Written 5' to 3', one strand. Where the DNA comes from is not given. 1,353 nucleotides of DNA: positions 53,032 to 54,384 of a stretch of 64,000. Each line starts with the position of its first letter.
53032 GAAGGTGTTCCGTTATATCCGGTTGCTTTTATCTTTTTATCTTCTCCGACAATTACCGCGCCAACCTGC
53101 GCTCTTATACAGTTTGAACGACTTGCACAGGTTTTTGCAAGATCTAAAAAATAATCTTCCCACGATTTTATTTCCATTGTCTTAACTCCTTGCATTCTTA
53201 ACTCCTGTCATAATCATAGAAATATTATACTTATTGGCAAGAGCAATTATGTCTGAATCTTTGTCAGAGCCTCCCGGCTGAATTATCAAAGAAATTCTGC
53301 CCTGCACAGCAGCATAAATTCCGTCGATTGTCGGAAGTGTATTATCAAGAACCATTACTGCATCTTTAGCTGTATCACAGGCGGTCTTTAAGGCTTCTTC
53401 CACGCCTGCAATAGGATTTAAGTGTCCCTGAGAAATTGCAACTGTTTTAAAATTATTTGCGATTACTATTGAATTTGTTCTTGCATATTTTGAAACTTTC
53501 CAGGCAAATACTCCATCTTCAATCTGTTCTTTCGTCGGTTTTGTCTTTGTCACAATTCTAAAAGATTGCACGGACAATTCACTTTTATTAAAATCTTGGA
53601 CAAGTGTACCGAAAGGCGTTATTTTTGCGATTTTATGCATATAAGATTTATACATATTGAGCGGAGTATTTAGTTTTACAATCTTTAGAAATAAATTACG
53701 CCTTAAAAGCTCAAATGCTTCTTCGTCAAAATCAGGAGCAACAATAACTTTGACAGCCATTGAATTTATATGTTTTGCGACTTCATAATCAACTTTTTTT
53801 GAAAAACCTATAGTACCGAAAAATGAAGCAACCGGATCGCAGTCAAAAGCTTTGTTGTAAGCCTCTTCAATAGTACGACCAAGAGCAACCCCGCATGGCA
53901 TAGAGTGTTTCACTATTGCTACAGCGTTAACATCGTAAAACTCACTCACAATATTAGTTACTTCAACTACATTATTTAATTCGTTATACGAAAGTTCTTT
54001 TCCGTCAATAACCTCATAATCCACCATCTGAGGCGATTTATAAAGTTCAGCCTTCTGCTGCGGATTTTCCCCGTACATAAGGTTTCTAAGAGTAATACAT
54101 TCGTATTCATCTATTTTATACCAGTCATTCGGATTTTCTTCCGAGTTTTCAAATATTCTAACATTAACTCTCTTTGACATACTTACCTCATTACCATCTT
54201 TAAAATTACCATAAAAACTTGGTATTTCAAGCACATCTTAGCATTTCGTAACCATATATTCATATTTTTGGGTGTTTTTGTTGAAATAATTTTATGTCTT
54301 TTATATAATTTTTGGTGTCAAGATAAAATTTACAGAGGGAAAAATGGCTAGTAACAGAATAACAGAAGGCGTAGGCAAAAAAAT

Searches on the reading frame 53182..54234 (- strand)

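Call 72: search_protein_families(library=pfam, proteins=[window:53182-54234:-], max_evalue=0.00001)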
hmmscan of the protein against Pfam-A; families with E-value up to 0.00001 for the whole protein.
window:53182-54234:- (350 aa): 1 family
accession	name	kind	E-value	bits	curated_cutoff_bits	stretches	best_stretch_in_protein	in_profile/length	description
PF01808.24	AICARFT_IMPCHas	-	1.5e-62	212.3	25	1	46-282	73-309/311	AICARFT/IMPCHase bienzyme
